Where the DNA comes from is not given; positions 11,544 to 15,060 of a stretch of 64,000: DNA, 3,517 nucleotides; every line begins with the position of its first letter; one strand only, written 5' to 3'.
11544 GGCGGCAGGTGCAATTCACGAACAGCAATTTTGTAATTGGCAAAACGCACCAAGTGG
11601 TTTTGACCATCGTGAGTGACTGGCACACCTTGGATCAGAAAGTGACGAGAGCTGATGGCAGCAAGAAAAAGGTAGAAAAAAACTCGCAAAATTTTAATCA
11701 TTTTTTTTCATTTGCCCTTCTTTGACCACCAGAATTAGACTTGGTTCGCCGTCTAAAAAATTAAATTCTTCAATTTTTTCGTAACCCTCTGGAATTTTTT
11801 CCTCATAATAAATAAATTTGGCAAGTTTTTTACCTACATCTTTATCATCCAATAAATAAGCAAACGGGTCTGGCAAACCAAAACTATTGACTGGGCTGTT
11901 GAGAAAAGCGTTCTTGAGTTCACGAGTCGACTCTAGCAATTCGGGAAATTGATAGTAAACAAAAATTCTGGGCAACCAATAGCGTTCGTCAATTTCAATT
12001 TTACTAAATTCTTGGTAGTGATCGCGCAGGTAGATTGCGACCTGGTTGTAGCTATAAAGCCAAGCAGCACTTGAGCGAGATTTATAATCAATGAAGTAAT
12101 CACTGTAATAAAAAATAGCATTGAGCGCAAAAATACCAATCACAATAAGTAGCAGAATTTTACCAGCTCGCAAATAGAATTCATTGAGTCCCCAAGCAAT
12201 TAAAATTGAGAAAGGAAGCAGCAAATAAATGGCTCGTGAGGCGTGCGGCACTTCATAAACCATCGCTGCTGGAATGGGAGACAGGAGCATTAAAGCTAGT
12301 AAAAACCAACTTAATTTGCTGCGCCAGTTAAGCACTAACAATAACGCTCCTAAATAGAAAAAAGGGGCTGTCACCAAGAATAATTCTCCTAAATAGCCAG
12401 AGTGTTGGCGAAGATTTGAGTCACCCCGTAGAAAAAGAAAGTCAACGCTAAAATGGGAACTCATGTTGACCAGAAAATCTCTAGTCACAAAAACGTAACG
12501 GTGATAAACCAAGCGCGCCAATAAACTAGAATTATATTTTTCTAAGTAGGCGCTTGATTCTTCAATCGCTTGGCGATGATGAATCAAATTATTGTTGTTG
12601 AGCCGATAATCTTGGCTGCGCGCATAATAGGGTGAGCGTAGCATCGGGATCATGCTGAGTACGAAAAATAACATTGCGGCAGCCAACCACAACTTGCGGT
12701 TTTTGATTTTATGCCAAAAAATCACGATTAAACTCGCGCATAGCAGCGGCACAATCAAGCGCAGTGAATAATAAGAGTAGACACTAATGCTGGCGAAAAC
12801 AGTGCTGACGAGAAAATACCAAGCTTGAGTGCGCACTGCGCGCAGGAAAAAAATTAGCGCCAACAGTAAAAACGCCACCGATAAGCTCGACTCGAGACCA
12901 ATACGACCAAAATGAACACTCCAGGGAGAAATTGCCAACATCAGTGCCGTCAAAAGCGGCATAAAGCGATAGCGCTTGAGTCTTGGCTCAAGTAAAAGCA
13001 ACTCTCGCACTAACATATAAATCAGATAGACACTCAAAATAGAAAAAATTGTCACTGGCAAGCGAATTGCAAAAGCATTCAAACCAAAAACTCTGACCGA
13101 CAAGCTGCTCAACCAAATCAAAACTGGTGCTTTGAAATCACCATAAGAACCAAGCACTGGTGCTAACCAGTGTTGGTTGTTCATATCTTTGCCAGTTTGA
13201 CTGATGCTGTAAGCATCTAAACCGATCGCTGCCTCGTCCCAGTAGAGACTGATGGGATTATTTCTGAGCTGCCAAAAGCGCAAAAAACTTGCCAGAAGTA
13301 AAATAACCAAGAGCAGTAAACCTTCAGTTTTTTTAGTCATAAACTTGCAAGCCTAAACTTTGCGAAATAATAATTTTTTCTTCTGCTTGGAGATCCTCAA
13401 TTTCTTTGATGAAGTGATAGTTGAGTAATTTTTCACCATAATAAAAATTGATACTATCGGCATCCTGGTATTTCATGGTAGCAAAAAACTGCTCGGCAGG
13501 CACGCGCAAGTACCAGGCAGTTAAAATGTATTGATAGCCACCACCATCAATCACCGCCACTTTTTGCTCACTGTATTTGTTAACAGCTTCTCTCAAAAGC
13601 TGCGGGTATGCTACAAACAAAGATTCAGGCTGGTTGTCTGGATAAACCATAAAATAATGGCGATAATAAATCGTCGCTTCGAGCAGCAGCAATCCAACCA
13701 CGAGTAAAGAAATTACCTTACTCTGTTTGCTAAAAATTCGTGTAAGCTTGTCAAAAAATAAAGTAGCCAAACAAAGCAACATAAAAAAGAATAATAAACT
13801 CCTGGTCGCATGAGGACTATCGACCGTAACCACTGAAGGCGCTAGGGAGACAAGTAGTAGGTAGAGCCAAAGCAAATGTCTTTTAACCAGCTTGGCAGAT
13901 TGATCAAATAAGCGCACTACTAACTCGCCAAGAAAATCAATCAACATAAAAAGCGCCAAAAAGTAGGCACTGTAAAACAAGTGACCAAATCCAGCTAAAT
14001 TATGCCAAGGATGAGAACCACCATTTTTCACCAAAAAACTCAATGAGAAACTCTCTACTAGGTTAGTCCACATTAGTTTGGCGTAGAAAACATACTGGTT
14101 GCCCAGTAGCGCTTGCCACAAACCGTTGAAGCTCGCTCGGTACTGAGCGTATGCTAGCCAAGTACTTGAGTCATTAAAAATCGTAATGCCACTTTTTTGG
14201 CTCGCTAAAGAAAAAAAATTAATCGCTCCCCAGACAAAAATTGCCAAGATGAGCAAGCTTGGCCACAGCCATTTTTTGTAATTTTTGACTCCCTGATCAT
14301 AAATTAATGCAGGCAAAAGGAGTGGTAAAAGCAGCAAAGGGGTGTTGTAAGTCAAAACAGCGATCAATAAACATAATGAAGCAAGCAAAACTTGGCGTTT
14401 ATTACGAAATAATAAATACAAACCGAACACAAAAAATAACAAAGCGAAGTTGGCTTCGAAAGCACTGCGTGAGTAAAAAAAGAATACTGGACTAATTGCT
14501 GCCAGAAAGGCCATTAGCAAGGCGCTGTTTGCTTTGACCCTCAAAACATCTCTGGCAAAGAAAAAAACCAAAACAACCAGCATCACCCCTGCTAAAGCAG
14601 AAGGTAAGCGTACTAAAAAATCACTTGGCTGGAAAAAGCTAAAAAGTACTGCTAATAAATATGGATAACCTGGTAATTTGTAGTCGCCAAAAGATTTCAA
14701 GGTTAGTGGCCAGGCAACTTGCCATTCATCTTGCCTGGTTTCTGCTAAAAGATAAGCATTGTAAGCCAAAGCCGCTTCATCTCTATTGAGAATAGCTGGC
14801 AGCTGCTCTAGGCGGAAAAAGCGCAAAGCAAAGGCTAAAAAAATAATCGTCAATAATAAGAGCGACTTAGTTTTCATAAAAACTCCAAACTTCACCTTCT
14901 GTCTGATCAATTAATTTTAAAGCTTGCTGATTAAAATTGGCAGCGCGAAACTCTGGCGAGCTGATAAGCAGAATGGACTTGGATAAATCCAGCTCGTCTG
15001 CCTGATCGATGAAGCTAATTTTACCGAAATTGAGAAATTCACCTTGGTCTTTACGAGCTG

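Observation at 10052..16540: Tandem, translationally coupled array of three PMT/ArnT-like GT-C paralogs plus a YfhO/PTPS-related GT-C in one operon behind a flippase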

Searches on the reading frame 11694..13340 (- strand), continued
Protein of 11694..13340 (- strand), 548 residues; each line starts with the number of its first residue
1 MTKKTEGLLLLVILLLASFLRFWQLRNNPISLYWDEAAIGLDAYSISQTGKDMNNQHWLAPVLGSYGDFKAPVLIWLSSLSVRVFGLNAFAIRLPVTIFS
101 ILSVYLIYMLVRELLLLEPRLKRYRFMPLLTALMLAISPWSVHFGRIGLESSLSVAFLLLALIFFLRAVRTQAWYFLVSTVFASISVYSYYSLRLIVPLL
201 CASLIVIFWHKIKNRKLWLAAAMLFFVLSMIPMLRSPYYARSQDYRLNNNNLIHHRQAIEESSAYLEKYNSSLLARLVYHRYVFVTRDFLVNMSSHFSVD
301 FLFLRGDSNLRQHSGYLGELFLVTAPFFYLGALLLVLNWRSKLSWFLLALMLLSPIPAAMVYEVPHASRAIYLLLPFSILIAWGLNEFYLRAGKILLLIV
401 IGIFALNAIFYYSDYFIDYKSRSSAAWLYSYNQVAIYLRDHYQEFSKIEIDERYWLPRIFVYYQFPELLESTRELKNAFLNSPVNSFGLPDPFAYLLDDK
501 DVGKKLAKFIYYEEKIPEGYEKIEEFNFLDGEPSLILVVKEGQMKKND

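Call 31: predict_structure(alignment_id=A2)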
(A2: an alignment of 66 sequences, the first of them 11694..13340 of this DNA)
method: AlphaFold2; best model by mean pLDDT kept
length: 548 residues; sequences in the alignment: 66
mean_pLDDT: 94.5   pTM: 0.93
mean pLDDT of the five models: 94.5, 94.4, 94.1, 93.9, 93.8
residues with pLDDT >= 90: 480; 70-90: 49; 50-70: 16; < 50: 3
segments of 3 or more residues with pLDDT < 50: none
pLDDT, mean of each block of 10 residues (from residue 1): 96 98 96 96 96 91 89 98 98 98 99 96 97 98 96 97 98 98 98 97 98 98 98 93 85 88 96 96 96 98 97 96 98 98 98 97 95 98 97 92 96 97 97 98 97 92 94 65 60 92 96 97 98 98 74
secondary structure, 60 per line:
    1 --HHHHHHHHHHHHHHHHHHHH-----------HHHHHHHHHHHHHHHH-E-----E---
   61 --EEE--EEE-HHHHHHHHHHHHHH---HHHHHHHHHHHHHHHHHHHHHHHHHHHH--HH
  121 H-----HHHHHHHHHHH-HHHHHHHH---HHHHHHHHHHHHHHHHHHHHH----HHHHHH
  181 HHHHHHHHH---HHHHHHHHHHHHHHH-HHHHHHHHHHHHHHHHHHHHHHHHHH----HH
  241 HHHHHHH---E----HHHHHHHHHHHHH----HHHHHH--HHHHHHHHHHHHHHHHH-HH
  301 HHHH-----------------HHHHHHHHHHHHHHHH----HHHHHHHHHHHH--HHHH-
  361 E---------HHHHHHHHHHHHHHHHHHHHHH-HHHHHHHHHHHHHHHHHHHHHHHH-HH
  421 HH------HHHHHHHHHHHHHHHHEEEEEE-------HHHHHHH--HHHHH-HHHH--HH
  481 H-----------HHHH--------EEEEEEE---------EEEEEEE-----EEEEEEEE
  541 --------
elements in order: H3-22 H34-49 E63-65 E68-70 H72-85 H89-116 H127-137 H139-146 H150-170 H175-189 H193-207 H209-234 H239-247 H256-268 H273-278 H281-297 H299-304 H322-337 H342-353 H356-359 H371-392 H394-417 H419-422 H429-444 E445-450 H458-464 H467-471 H473-476 H493-496 E505-511 E521-527 E533-540
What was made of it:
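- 11694..13340 (-): GT-C paralog C (548 aa). AF2 model has pLDDT 94.5 and pTM 0.93 (call 31).
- On GT-C superfamily, PMT_2 (PF13231) branch: AF2 model of C, pLDDT 94.5 (call 31).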

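Call 33: fold_search(model_id=the predicted structure, library=pdb)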
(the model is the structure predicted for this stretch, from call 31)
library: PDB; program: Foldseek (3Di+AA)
matches with E <= 10: 94; with E <= 0.001: 11
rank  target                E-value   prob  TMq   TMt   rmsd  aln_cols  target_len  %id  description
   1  5gmy_A                6.4e-07  1.00  0.50  0.34  12.1       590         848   14  Crystal structure of the Archaeoglobus fulgidus oligosaccharyltransferase (O29867_ARCFU) tethered with an acceptor pep (released 2017-02-01)
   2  3wak                  8.7e-07  1.00  0.50  0.33  11.8       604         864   14  Crystal structure of the Archaeoglobus fulgidus oligosaccharyltransferase (O29867_ARCFU) in the apo form (released 2013-10-30)
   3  5ezm                  1.0e-06  1.00  0.56  0.57   8.4       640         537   10  Crystal Structure of ArnT from Cupriavidus metallidurans in the apo state (released 2016-02-17)
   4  5f15                  1.3e-06  1.00  0.55  0.55   9.2       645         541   10  Crystal Structure of ArnT from Cupriavidus metallidurans bound to Undecaprenyl phosphate (released 2016-02-17)
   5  7e9s_A                1.3e-06  1.00  0.47  0.32  11.4       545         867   15  Archaeal oligosaccharyltransferase AglB from Archaeoglobus fulgidus in complex with an inhibitory peptide and a dolich (released 2021-09-08)
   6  3waj                  2.9e-06  1.00  0.50  0.36  12.8       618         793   14  Crystal structure of the Archaeoglobus fulgidus oligosaccharyltransferase (O29867_ARCFU) complex with Zn and sulfate (released 2013-10-30)
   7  9i5k_A                7.4e-05  1.00  0.45  0.50  11.5       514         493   10  Structure of the Chaetomium thermophilum Pmt4 homodimer (C2 symmetry) (released 2025-12-24)
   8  9s6t_A                2.5e-04  1.00  0.51  0.57   8.7       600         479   13  Ternary cryo-EM structure of chicken ALG12 with Dol25-PP-GlcNAc2Man7, Dol25-P-Man, and Fab (released 2026-03-18)
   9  9s6s_A                3.5e-04  1.00  0.46  0.46  11.3       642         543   12  Ternary cryo-EM structure of human ALG9 with Dol25-PP-GlcNAc2Man6, Dol25-P-Man and Fab (released 2026-03-18)
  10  9i5l_A                6.0e-04  1.00  0.32  0.25   5.7       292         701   12  Structure of the Chaetomium thermophilum Pmt4 homodimer (C1 symmetry) (released 2025-12-24)
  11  6p25_B                8.5e-04  1.00  0.32  0.26   4.6       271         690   17  Structure of S. cerevisiae protein O-mannosyltransferase Pmt1-Pmt2 complex bound to the sugar donor and a peptide acce (released 2019-07-10)
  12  9e61_A                1.0e-03  1.00  0.32  0.25   4.7       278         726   12  Cryo-EM structure of Saccharomyces cerevisiae Pmt4 apo form (released 2025-10-15)
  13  9e6i_B                1.2e-03  1.00  0.32  0.25   4.7       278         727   12  Cryo-EM structure of Saccharomyces cerevisiae Pmt4-Ccw5 complex (released 2025-10-15)
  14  9e61_B                1.4e-03  1.00  0.32  0.25   4.7       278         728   12  Cryo-EM structure of Saccharomyces cerevisiae Pmt4 apo form (released 2025-10-15)
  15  9s6u_A                1.5e-03  1.00  0.44  0.45  11.6       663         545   11  Ternary cryo-EM structure of human ALG9 with Dol25-PP-GlcNAc2Man8, Dol25-P-Man and Fab (released 2026-03-18)
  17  6p25_A                6.1e-03  1.00  0.32  0.24   6.7       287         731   17  Structure of S. cerevisiae protein O-mannosyltransferase Pmt1-Pmt2 complex bound to the sugar donor and a peptide acce (released 2019-07-10)
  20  7bvf_A                5.0e-02  1.00  0.38  0.21   8.8       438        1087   14  Cryo-EM structure of Mycobacterium tuberculosis arabinosyltransferase EmbA-EmbB-AcpM2 in complex with ethambutol (released 2020-04-29)
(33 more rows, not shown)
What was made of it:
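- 11694..13340 (-): Foldseek: ArnT TM 0.56/0.57 (call 33).
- On GT-C superfamily, PMT_2 (PF13231) branch: Foldseek E 6e-7 to 1e-6 to AglB and ArnT (call 33).
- Hetero-dimeric GT-C paralog pairs are among the structural matches: 7bvf EmbA-EmbB and 6p25 Pmt1-Pmt2 (call 33).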

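Call 68: find_encoding_contigs(protein=P0079, flank=10000, max_places=1)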
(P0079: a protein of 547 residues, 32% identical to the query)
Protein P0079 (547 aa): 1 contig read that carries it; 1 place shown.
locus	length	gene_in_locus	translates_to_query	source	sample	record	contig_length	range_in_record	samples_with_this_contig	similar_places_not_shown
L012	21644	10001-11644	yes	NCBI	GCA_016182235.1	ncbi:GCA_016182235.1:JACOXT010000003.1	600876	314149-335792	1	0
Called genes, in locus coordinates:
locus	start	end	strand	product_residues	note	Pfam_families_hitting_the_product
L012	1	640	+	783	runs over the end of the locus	PF02190:LON_substr_bdg, PF00004:AAA, PF07728:AAA_5 (weak), PF22667:Lon_lid, PF05362:Lon_C, PF13541:ChlI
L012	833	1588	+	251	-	PF00535:Glycos_transf_2, PF10111:Glyco_tranf_2_2 (weak), PF13641:Glyco_tranf_2_3 (weak)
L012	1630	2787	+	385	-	PF26314:MptA_B_family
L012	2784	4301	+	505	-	PF13231:PMT_2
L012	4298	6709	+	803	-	PF09586:YfhO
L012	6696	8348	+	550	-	PF13231:PMT_2 (weak)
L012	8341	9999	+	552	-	PF02366:PMT (weak), PF13231:PMT_2 (weak)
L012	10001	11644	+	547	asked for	PF13231:PMT_2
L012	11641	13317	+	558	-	PF10131:PTPS_related (weak)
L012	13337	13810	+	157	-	-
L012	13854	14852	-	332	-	PF01636:APH (weak), PF01633:Choline_kinase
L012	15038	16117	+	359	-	PF06271:RDD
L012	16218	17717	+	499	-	PF10131:PTPS_related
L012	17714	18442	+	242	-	PF00535:Glycos_transf_2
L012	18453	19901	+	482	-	PF01943:Polysacc_synt, PF13440:Polysacc_synt_3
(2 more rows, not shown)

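Call 69: find_encoding_contigs(protein=P0104, flank=10000, max_places=1)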
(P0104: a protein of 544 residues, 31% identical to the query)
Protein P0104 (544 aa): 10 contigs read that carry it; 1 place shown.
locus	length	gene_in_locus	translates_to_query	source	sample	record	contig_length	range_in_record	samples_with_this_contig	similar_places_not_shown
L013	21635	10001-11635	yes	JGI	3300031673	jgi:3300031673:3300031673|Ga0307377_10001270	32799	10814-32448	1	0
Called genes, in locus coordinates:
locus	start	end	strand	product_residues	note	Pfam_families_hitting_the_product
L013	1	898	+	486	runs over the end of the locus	PF13231:PMT_2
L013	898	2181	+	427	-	-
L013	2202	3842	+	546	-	PF02366:PMT, PF13231:PMT_2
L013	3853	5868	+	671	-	-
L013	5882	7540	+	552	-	PF02366:PMT (weak), PF13231:PMT_2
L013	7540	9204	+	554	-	PF02366:PMT (weak), PF13231:PMT_2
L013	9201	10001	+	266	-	-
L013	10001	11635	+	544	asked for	PF02366:PMT (weak), PF13231:PMT_2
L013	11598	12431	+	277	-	PF00535:Glycos_transf_2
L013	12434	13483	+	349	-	PF13439:Glyco_transf_4, PF00534:Glycos_transf_1, PF20706:GT4-conflict, PF13692:Glyco_trans_1_4, PF13524:Glyco_trans_1_2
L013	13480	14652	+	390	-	PF04188:Mannosyl_trans2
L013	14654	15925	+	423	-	PF01943:Polysacc_synt, PF13440:Polysacc_synt_3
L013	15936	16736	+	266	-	PF13641:Glyco_tranf_2_3 (faint), PF00535:Glycos_transf_2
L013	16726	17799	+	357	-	PF00535:Glycos_transf_2, PF10111:Glyco_tranf_2_2 (weak), PF13632:Glyco_trans_2_3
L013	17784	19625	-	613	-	PF07719:TPR_2 (weak), PF13414:TPR_11, PF13424:TPR_12, PF14559:TPR_19 (weak), PF00515:TPR_1, PF07719:TPR_2 (weak), PF13181:TPR_8 (weak), PF14559:TPR_19, +12 more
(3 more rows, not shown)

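Call 71: search_protein_representatives(alignment_id=A2)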
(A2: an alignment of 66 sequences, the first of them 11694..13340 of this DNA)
Query: 66 sequences, 545 profile positions. Proteins with E-value up to 0.001 (for the whole library): 41125; up to 1e-10: 18124; up to 1e-30: 7789. The best 150 are listed.
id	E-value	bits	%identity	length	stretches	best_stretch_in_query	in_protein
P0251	1.9e-193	660.6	-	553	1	5-544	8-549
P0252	3.3e-191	653.2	-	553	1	5-542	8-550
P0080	5.2e-189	645.9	-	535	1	1-543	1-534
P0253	7.1e-188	642.2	-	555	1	3-543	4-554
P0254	2.5e-187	640.4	-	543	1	3-543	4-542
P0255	5.8e-186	635.9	-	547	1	4-543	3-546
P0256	6.8e-185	632.4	-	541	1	3-543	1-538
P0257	1.5e-183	627.9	-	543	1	4-544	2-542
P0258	4.7e-183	626.3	-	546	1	4-544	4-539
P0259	8.2e-183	625.5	-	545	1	5-542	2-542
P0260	2.1e-182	624.2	-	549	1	4-544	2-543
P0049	7.6e-181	619.0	-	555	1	6-544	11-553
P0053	4.2e-180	616.5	-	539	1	1-544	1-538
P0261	6.1e-180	616.0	-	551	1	3-543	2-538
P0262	1.1e-179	615.1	-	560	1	5-543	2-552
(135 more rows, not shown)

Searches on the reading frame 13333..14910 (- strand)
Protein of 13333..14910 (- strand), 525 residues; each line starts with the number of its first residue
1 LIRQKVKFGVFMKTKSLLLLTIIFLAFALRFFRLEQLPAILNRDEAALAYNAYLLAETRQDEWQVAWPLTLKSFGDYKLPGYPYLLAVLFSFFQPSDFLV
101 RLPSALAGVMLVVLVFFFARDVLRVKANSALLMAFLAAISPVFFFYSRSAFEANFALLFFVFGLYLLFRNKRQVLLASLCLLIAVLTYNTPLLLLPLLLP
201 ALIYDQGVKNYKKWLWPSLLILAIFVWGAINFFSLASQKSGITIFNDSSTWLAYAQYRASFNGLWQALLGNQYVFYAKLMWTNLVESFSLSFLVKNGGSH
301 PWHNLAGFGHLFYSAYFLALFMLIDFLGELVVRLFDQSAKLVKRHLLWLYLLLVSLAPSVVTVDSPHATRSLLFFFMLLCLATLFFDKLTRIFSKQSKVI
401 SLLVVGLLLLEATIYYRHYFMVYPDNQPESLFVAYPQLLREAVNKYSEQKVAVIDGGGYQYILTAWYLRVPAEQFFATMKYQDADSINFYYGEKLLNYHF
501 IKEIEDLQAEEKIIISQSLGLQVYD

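Call 4: search_protein_families(library=pfam, proteins=[window:13333-14910:-], max_evalue=0.01)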
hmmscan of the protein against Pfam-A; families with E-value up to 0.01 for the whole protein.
window:13333-14910:- (525 aa): 1 family
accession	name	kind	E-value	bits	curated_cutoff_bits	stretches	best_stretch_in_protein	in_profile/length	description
PF13231.12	PMT_2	-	2.1e-09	38.3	26.1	1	80-226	4-155/160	Dolichyl-phosphate-mannose-protein mannosyltransferase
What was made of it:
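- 13333..14877 (-): GT-C paralog B (514 aa from the ATG at 14877), the most diverged copy. PMT_2 E 2e-9, 38.3 bits against a 26.1 cut-off (call 4).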

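Call 5: search_protein_families(library=ncbifam, proteins=[window:13333-14910:-], max_evalue=0.01)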
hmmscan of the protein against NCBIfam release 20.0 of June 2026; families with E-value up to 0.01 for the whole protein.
window:13333-14910:- (525 aa): 1 family
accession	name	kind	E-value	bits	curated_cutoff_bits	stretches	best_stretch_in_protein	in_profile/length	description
TIGR03663.1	TIGR03663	subfamily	2.3e-08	33.5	126.25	1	18-183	3-157/435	flippase activity-associated protein Agl23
